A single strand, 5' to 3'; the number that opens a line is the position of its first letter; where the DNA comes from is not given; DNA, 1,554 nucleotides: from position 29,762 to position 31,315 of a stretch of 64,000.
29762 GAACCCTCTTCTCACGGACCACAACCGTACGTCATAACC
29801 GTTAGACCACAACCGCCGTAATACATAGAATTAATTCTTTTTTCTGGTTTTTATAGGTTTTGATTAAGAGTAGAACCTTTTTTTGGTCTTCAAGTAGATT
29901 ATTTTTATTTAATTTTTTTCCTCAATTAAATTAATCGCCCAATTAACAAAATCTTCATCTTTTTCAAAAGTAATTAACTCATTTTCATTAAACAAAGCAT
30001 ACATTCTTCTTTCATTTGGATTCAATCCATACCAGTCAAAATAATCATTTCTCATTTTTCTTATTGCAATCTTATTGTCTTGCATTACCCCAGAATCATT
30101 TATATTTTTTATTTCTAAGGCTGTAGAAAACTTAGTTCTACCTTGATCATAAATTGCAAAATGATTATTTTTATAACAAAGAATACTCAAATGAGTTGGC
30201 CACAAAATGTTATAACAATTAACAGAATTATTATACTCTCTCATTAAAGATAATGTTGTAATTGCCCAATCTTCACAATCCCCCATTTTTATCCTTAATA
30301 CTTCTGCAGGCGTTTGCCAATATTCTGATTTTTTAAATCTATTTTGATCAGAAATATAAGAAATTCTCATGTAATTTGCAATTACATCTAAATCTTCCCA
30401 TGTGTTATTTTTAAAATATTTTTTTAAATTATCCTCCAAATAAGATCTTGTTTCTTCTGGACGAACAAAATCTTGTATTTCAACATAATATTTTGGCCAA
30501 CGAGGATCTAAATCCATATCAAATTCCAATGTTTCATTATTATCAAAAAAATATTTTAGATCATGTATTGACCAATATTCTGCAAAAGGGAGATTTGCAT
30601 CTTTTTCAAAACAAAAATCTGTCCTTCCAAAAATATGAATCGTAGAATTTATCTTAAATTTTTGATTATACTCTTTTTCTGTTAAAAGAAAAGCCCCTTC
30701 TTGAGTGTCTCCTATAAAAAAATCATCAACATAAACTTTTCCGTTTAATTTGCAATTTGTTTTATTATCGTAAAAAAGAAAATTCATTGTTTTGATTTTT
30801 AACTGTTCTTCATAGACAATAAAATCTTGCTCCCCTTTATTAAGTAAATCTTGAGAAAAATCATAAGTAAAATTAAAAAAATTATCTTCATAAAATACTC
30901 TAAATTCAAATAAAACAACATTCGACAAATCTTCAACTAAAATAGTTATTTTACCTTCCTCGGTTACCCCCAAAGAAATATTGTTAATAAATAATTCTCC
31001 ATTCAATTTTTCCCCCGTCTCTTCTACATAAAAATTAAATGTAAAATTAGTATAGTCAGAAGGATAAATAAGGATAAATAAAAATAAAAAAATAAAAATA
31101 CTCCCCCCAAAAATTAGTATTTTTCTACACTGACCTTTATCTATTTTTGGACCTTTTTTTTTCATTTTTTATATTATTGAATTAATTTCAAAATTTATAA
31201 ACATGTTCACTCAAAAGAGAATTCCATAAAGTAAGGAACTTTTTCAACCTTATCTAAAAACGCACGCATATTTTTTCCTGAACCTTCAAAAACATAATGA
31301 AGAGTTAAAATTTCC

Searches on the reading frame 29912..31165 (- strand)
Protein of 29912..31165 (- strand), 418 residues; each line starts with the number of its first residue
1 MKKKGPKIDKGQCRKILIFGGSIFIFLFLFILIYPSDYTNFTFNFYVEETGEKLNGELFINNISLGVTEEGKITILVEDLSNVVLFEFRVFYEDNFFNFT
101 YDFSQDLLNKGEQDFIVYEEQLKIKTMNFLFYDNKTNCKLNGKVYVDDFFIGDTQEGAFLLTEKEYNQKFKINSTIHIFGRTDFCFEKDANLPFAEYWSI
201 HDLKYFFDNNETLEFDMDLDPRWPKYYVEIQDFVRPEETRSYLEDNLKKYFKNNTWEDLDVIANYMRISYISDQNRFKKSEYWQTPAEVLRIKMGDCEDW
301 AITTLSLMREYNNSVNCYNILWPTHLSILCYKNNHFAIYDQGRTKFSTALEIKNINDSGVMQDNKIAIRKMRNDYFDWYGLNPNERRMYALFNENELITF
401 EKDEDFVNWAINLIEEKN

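Call 12: search_protein_families(library=ncbifam, proteins=[window:29912-31165:-], max_evalue=0.01)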
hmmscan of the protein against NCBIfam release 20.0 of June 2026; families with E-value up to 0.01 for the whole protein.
window:29912-31165:- (418 aa): 1 family
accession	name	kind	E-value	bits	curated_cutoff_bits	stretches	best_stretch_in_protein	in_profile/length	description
NF045674.1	CystProtLapG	equivalog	4.2e-07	29.4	320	1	255-310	63-120/221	cysteine protease LapG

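Call 38: search_protein_families(library=pfam, proteins=[window:29912-31165:-], max_evalue=0.01)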
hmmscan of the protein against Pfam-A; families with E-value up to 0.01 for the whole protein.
window:29912-31165:- (418 aa): 2 families
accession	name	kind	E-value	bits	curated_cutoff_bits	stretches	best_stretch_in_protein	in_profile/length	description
PF04473.18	DUF553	-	3.6e-05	23.7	20.5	1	248-315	17-82/140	Transglutaminase-like domain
PF06035.17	Peptidase_C93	-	0.0017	18.6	27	1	247-303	30-83/162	Bacterial transglutaminase-like cysteine proteinase BTLCP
